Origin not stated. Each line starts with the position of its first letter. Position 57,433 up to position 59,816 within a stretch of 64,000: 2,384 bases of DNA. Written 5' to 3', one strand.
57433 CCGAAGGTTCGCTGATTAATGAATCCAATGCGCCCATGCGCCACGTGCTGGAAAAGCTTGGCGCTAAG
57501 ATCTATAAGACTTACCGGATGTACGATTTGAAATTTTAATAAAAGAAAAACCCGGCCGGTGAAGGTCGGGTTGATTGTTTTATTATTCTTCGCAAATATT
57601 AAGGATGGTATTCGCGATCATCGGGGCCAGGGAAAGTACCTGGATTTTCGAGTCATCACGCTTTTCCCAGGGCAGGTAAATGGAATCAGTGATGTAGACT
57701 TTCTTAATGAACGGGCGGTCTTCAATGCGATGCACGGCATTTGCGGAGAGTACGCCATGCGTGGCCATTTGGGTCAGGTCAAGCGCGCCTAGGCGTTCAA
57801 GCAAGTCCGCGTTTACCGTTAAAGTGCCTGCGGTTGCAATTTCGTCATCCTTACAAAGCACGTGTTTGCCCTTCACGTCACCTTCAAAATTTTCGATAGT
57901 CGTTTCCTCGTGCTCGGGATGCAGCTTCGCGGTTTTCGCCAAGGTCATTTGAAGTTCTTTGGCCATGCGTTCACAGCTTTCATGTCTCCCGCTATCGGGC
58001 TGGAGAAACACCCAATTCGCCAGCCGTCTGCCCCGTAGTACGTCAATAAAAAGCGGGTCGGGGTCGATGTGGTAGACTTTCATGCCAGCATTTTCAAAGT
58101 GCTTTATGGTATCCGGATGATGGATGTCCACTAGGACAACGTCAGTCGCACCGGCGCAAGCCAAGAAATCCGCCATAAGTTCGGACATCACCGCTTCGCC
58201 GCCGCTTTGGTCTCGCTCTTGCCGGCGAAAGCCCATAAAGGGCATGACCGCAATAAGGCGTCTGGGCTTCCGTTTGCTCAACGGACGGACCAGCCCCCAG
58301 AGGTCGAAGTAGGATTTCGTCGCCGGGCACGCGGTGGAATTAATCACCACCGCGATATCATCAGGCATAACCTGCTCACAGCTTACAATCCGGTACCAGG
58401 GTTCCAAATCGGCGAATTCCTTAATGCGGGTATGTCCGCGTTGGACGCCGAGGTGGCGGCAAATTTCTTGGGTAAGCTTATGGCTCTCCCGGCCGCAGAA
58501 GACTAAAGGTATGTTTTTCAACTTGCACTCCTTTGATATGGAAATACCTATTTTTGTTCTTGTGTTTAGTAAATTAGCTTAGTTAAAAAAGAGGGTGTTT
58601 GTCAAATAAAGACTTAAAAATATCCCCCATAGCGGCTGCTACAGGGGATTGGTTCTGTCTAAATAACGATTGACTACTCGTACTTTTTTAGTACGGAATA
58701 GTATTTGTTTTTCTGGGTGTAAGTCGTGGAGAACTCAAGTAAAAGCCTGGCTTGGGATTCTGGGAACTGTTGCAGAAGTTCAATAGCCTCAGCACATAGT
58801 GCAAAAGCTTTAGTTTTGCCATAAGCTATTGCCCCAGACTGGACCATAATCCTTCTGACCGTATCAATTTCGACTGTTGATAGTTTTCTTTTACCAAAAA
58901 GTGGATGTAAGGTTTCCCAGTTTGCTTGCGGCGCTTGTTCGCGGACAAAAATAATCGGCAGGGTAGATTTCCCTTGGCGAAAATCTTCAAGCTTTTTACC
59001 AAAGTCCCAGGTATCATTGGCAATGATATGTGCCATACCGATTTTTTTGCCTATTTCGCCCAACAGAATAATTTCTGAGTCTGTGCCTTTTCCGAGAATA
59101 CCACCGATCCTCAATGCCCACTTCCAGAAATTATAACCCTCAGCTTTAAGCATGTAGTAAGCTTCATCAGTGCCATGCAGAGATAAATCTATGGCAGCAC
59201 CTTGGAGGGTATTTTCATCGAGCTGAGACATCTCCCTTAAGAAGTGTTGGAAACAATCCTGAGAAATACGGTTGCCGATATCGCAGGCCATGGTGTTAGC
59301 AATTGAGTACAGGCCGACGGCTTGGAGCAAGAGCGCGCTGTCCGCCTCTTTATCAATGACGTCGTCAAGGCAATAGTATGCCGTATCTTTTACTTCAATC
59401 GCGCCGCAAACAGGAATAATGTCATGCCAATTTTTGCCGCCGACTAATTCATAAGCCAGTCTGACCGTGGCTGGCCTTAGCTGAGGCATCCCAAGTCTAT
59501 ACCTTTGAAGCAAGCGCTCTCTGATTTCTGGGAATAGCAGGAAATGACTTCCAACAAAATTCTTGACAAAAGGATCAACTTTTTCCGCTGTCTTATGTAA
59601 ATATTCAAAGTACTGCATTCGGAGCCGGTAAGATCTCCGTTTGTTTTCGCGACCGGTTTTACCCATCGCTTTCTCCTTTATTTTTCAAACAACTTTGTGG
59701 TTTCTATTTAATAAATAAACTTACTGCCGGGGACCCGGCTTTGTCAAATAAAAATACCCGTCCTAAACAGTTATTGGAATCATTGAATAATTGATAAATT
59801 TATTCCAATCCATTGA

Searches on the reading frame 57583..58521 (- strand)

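Call 15: search_protein_families(library=pfam, proteins=[window:57583-58521:-], max_evalue=0.001)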
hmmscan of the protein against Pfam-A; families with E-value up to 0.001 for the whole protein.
window:57583-58521:- (312 aa): 2 families
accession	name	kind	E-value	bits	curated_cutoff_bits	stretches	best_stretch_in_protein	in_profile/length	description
PF13793.12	Pribosyltran_N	-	9.8e-19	67.8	25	1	7-124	3-117/117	N-terminal domain of ribose phosphate pyrophosphokinase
PF14572.12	Pribosyl_synth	-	2.8e-11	44.2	27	1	211-310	76-174/184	Phosphoribosyl synthetase-associated domain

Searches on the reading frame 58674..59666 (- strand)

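Call 15: search_protein_families(library=pfam, proteins=[window:58674-59666:-], max_evalue=0.001)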
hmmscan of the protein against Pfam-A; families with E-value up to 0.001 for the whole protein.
window:58674-59666:- (330 aa): 1 family
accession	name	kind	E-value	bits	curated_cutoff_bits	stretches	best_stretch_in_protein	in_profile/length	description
PF00348.22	polyprenyl_synt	-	7.7e-10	38.8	27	1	62-270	18-247/251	Polyprenyl synthetase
